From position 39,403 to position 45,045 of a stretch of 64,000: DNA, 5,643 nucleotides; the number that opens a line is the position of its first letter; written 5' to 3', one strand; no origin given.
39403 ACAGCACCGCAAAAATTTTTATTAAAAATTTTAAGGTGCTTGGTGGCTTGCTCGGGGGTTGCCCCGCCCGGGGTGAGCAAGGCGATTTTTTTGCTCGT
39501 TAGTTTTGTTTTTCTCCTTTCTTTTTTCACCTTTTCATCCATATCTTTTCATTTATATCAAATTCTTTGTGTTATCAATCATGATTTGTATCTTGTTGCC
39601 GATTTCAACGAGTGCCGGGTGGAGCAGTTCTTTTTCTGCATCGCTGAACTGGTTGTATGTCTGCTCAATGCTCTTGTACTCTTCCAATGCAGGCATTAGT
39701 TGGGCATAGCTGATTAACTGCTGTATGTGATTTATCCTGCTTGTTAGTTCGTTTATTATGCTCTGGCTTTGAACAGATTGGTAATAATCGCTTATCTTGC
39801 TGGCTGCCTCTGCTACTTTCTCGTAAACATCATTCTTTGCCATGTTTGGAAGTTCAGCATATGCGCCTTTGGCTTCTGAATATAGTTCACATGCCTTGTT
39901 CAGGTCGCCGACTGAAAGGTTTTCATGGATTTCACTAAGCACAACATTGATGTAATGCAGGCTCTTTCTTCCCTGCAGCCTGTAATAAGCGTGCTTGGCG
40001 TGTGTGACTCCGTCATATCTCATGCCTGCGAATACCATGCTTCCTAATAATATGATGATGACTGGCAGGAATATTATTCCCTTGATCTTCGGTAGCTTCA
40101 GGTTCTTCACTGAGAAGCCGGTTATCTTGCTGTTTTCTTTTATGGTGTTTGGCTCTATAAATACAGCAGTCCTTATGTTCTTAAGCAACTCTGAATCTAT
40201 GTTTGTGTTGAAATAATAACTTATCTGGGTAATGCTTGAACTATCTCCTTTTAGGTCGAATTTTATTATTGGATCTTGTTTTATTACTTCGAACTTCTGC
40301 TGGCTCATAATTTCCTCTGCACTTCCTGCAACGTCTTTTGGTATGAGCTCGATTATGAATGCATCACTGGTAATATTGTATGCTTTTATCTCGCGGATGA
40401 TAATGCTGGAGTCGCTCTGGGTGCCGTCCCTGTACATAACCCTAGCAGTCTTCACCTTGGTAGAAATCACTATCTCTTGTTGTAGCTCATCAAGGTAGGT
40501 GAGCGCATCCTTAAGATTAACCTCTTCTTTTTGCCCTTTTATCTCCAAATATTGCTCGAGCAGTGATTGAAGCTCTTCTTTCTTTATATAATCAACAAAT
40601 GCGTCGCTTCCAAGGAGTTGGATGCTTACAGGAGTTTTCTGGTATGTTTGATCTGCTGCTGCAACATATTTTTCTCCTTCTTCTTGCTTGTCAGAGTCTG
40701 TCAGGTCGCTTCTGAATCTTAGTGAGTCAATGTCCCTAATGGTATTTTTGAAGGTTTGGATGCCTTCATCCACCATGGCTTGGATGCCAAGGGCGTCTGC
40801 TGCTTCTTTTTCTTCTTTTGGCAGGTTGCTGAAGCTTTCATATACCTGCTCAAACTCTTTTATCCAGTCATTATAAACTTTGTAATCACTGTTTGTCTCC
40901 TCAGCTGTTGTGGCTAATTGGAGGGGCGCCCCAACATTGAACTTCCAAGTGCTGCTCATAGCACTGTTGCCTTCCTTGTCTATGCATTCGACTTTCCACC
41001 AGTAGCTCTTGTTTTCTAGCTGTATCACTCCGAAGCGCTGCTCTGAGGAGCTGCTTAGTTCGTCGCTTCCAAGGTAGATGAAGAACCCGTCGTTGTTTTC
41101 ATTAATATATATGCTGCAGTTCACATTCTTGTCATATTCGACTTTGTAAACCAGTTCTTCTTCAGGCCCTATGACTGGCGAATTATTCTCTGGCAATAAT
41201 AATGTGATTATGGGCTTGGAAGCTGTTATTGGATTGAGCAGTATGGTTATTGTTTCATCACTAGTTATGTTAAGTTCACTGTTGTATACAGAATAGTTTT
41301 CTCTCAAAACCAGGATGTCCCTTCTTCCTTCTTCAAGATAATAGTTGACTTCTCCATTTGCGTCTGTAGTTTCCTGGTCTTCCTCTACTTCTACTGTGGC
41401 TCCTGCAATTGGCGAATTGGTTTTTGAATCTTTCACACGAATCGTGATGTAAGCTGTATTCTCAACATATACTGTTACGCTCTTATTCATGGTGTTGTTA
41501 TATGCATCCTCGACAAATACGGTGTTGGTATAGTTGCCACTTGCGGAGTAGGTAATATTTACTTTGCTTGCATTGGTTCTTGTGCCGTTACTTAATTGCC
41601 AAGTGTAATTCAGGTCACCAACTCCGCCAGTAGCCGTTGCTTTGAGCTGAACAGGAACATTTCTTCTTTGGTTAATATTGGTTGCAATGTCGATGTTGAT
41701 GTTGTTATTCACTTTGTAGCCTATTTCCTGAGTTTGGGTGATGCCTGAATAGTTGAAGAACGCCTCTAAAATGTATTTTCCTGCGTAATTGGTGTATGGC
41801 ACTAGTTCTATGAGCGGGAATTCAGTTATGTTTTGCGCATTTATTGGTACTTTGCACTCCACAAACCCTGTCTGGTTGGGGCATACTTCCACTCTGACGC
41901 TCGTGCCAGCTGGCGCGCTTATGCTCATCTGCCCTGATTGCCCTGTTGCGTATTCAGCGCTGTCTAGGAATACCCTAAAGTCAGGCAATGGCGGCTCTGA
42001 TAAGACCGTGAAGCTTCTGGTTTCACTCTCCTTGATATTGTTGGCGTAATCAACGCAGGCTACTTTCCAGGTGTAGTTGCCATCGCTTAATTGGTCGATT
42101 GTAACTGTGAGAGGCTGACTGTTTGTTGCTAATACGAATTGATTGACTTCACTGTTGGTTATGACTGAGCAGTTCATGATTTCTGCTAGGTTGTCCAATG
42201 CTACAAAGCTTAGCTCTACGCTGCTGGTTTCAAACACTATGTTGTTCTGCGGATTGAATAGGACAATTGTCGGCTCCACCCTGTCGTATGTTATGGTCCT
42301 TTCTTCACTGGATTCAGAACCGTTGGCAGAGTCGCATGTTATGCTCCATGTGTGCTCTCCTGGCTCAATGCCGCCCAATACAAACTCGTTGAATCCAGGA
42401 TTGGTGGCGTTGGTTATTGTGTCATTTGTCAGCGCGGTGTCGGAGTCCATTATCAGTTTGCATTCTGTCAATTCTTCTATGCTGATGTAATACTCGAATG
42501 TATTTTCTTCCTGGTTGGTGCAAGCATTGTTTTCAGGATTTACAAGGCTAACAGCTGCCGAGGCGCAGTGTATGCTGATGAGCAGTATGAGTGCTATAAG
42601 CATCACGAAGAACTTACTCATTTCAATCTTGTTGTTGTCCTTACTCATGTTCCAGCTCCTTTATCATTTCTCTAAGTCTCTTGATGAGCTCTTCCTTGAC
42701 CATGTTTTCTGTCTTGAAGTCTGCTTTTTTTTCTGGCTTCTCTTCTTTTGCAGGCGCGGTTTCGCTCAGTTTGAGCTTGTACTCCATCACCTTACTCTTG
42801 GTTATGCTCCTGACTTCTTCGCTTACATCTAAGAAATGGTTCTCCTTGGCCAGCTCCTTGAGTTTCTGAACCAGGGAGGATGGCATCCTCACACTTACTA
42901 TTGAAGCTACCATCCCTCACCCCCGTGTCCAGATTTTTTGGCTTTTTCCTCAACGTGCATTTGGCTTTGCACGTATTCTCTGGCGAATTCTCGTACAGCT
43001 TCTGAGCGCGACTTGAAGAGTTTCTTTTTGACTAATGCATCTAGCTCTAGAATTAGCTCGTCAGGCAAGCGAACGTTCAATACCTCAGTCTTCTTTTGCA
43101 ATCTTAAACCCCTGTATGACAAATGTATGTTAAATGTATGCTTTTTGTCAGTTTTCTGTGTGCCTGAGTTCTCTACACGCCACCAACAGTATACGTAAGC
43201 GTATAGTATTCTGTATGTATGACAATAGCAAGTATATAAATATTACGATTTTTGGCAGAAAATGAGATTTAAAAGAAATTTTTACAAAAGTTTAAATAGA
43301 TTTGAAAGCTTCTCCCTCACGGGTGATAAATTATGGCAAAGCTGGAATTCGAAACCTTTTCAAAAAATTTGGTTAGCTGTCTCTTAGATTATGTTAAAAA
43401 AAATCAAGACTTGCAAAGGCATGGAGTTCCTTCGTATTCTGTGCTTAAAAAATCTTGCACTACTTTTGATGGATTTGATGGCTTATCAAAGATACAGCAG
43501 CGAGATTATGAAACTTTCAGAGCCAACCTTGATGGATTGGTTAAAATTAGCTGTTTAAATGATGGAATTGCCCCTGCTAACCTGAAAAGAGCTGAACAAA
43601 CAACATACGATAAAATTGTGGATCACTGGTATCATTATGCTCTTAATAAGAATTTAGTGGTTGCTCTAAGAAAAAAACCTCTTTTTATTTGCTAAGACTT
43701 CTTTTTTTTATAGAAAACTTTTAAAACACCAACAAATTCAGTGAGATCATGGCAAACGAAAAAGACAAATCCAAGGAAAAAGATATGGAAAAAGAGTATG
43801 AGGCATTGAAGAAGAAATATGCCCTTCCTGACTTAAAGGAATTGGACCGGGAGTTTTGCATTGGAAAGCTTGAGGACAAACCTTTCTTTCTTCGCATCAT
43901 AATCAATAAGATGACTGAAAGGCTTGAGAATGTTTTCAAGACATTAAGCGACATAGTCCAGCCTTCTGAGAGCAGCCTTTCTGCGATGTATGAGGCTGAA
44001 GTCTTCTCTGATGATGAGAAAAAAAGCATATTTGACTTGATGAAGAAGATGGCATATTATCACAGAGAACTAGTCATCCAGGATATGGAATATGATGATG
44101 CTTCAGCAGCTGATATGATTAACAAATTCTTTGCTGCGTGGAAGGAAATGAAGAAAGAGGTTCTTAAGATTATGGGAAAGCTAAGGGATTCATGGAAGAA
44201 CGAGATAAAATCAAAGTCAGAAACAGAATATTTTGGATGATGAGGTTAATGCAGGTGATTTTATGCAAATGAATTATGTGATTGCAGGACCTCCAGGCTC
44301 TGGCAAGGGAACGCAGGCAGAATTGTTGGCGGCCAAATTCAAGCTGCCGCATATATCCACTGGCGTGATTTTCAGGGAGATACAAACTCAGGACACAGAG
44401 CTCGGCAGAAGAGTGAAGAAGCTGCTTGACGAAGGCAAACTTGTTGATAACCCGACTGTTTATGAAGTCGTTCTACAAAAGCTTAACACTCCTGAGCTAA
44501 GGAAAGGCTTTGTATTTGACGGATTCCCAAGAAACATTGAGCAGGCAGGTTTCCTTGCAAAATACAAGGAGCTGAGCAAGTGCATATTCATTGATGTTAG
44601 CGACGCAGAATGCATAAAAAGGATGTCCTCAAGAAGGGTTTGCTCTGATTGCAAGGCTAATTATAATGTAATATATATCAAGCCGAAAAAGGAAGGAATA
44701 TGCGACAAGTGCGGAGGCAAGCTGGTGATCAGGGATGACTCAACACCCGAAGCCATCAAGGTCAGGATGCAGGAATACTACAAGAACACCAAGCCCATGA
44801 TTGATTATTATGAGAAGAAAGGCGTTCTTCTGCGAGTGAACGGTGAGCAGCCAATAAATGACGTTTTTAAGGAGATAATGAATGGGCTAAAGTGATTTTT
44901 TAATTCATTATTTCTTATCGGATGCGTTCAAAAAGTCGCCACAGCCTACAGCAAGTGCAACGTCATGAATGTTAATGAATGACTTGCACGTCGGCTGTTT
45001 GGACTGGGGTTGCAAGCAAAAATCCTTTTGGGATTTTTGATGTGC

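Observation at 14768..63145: Dispersed family of structured palindromic repeats (8 copies in 64 kb) with compensatory stem changes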

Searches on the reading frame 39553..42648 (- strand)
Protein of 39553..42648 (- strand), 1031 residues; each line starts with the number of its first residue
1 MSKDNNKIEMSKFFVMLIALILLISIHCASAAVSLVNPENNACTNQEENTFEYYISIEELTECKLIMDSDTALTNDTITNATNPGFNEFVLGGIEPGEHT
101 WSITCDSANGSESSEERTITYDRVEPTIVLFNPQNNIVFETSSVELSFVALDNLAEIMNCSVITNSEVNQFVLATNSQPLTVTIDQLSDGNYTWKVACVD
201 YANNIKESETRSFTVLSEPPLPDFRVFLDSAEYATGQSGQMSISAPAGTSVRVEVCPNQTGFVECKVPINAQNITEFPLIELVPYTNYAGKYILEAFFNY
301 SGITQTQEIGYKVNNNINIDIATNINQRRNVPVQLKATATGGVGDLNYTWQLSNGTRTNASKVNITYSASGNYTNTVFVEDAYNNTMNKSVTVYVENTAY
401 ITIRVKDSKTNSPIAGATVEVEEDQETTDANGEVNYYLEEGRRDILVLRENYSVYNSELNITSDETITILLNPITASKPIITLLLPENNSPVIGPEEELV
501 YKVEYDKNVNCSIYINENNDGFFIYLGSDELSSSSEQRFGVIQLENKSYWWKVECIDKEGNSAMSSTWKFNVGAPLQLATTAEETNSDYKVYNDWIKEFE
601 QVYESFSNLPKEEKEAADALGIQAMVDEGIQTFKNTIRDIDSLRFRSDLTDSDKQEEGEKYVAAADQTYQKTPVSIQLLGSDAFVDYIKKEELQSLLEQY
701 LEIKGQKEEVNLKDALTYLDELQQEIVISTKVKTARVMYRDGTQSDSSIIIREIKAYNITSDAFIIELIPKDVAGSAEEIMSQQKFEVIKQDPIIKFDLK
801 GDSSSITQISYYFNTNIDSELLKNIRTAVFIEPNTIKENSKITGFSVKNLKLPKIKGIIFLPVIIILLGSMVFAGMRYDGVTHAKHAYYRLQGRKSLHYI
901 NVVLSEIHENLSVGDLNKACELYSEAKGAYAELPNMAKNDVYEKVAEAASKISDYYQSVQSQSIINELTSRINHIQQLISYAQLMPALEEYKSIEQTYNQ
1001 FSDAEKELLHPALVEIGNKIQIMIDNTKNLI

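Call 15: search_protein_families(library=pfam, proteins=[window:39553-42648:-], max_evalue=0.01)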
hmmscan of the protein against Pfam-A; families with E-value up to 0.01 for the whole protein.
window:39553-42648:- (1031 aa): 6 families
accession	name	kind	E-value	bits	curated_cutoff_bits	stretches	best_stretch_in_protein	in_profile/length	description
PF18911.6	PKD_4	-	8.9e-08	32.5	27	1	318-392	7-80/85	PKD domain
PF19077.6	Big_13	-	3.1e-07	31.3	27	1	168-215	51-100/102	Bacterial Ig-like domain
PF22352.2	K319L-like_PKD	-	9.6e-07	29.2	27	0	332-395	13-84/84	K319L-like, PKD domain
PF13620.12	CarboxypepD_reg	-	5.3e-06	27.1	32.3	1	401-468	2-76/82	Carboxypeptidase regulatory-like domain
PF00801.26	PKD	-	4.4e-05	23.8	23.5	1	330-388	14-74/80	PKD domain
PF13715.12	CarbopepD_reg_2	-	0.0099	16.3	32.2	1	404-469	4-72/88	CarboxypepD_reg-like domain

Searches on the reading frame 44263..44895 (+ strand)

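Call 46: search_protein_families(library=pfam, proteins=[window:44263-44895:+], max_evalue=0.01)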
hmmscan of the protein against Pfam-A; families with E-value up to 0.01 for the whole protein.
window:44263-44895:+ (210 aa): 9 families
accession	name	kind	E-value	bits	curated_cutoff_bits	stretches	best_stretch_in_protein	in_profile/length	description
PF00406.28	ADK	-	4.5e-41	140.9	26.8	1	7-187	1-150/151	Adenylate kinase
PF13207.12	AAA_17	-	1.1e-22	81.2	27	1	9-125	2-123/136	AAA domain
PF05191.20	ADK_lid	-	3.5e-16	59.2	26.6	1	124-159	1-36/36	Adenylate kinase, active site lid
PF13238.12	AAA_18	-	2.8e-06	28.3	29.4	1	6-125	2-112/128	AAA domain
PF02223.23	Thymidylate_kin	-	2.3e-05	24.6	27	1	9-62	3-53/185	Thymidylate kinase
PF02224.24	Cytidylate_kin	-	0.00014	22.1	26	1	7-41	3-37/211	Cytidylate kinase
PF13671.12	AAA_33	-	0.00077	20.2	27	1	6-125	3-119/143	AAA domain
PF00004.35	AAA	-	0.0058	17.5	21.2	0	6-46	2-35/131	ATPase family associated with various cellular activities (AAA)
PF03266.21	NTPase_1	-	0.0067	16.7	23.9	0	5-58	2-56/168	NTPase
